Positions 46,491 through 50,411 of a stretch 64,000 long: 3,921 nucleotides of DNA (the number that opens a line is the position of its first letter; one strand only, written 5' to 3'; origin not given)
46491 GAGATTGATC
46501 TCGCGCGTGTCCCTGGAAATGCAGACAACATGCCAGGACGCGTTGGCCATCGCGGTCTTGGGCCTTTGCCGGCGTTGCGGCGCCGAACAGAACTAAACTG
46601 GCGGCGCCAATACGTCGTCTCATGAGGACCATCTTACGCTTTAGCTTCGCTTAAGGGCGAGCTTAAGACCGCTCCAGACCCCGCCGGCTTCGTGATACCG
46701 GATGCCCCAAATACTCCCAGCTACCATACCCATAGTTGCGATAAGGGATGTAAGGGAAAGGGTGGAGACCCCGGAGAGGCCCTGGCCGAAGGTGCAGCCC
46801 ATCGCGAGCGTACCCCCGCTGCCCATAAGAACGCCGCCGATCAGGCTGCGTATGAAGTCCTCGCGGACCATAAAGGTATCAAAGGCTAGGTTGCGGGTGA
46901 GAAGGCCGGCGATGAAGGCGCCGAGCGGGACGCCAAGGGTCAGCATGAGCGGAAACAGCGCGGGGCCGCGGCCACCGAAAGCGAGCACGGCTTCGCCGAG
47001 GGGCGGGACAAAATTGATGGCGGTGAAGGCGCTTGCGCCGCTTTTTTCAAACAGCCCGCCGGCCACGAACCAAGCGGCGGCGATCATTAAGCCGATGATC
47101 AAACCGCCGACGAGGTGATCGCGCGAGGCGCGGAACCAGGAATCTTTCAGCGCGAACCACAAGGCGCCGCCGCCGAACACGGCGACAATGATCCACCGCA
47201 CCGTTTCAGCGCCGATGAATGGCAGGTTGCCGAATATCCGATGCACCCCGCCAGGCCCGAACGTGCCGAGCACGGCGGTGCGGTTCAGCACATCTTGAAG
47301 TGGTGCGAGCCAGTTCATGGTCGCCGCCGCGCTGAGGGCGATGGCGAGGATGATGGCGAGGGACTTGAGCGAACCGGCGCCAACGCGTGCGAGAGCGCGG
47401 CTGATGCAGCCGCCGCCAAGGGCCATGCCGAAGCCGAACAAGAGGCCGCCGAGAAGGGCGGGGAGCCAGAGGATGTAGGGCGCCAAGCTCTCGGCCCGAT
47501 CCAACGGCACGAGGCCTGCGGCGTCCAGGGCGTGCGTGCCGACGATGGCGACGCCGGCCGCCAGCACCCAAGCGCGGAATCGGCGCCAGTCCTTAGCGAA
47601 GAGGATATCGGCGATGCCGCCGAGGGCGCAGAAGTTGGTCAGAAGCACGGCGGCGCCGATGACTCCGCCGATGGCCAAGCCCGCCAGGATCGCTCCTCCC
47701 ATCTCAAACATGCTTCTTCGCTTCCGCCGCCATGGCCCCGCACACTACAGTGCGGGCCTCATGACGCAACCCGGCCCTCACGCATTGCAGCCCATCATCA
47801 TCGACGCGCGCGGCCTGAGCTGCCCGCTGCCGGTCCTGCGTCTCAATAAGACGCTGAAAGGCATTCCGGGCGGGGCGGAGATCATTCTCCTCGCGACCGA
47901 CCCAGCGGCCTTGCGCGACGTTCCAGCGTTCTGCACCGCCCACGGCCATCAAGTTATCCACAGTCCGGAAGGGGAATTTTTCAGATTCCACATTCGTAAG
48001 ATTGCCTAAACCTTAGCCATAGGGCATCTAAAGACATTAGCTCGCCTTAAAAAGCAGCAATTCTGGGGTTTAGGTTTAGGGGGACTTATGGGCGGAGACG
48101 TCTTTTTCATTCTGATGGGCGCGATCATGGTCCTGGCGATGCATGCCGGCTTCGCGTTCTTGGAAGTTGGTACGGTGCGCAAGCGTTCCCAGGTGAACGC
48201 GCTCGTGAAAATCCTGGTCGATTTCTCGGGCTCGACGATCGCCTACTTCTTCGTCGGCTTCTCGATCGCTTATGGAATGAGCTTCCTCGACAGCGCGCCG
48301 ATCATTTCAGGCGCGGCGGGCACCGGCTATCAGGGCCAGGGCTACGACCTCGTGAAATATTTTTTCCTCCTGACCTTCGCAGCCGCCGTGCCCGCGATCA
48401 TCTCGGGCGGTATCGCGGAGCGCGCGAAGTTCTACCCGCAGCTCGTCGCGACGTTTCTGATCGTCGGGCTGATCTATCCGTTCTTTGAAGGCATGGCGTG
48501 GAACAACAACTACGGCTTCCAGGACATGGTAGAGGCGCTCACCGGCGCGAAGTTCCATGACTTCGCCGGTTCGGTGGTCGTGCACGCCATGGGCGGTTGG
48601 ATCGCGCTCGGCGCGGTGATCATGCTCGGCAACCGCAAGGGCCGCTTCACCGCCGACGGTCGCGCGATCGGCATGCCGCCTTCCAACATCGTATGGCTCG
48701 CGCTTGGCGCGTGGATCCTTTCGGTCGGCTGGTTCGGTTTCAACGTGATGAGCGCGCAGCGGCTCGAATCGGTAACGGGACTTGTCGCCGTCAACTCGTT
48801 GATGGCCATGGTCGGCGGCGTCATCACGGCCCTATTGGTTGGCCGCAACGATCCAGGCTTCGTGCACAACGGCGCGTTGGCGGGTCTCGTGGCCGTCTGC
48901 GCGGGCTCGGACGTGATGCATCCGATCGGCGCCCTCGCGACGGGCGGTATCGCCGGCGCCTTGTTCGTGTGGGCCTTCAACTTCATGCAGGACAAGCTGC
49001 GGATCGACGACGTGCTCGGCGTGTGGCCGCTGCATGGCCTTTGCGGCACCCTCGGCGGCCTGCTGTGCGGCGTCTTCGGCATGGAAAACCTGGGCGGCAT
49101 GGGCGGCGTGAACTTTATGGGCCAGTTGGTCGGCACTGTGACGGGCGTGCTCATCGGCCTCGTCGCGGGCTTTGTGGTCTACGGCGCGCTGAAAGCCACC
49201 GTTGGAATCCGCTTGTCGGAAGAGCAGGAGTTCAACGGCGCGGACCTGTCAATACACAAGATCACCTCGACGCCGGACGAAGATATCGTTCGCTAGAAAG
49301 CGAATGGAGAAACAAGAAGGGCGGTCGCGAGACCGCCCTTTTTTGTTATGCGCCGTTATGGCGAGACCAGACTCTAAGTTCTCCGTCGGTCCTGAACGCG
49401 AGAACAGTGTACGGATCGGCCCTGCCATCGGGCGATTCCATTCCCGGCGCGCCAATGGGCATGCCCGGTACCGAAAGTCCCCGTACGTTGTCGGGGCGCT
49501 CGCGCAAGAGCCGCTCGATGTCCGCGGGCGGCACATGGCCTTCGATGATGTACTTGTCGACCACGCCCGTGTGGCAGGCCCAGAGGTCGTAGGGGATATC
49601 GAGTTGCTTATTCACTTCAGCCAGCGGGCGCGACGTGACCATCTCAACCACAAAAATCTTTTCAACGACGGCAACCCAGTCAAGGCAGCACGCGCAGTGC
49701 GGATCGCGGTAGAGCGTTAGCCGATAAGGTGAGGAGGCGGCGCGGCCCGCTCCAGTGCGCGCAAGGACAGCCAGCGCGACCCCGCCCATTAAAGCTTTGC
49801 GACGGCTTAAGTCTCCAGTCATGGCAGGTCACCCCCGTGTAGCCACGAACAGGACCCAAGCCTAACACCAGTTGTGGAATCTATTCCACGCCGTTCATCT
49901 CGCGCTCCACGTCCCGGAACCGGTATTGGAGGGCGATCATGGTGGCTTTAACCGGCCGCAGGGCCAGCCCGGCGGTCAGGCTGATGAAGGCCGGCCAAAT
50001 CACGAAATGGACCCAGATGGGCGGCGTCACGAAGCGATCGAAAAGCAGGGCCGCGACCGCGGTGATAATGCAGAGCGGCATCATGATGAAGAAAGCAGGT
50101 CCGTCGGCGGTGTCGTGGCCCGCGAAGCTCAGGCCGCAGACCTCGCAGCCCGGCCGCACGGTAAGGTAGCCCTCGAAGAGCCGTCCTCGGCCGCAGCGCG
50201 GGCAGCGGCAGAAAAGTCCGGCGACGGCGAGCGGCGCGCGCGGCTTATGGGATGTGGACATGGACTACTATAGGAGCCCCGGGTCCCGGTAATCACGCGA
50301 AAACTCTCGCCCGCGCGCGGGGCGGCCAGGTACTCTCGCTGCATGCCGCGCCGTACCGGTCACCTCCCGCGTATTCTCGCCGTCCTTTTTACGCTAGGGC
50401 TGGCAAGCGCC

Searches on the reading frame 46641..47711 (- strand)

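Call 40: search_protein_families(library=pfam, proteins=[window:46641-47711:-], max_evalue=0.01)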
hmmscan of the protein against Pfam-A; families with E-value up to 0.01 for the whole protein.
window:46641-47711:- (356 aa): 1 family
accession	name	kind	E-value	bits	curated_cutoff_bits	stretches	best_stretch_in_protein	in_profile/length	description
PF04143.19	Sulf_transp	-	2e-52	179.1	27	1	25-334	2-309/310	Sulphur transport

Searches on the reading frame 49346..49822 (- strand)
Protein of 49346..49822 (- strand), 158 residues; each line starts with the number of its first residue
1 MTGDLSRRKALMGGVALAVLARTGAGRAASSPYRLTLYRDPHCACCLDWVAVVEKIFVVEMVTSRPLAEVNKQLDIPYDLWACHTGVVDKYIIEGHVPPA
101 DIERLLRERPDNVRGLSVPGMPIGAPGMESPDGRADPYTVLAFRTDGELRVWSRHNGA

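Call 3: search_protein_families(library=pfam, proteins=[window:49346-49822:-], max_evalue=0.1)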
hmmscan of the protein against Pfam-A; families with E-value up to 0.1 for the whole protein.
window:49346-49822:- (158 aa): 1 family
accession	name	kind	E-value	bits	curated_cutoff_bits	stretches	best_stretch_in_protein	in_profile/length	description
PF04214.18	DUF411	-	6.3e-25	87.1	27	1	80-128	1-48/48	Protein of unknown function, DUF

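Call 4: search_protein_families(library=ncbifam, proteins=[window:49346-49822:-], max_evalue=0.1)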
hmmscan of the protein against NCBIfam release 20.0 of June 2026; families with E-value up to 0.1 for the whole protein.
window:49346-49822:- (158 aa): 0 families

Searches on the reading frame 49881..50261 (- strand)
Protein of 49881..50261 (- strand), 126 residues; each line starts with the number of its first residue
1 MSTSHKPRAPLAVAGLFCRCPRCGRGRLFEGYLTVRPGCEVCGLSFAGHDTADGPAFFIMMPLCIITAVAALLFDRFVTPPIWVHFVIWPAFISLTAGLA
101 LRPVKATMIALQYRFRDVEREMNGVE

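Call 3: search_protein_families(library=pfam, proteins=[window:49881-50261:-], max_evalue=0.1)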
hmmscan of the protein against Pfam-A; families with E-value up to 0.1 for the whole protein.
window:49881-50261:- (126 aa): 1 family
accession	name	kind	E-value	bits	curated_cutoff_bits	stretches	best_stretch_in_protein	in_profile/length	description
PF06170.17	DUF983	-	2.7e-25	89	22.6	1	29-113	1-85/85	Protein of unknown function (DUF983)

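Call 4: search_protein_families(library=ncbifam, proteins=[window:49881-50261:-], max_evalue=0.1)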
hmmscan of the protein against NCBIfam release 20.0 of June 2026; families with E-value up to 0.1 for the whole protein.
window:49881-50261:- (126 aa): 1 family
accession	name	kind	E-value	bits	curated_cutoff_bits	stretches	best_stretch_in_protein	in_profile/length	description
NF004633.0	PRK05978.1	subfamily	1.3e-21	76.4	187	1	13-116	30-133/149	hypothetical protein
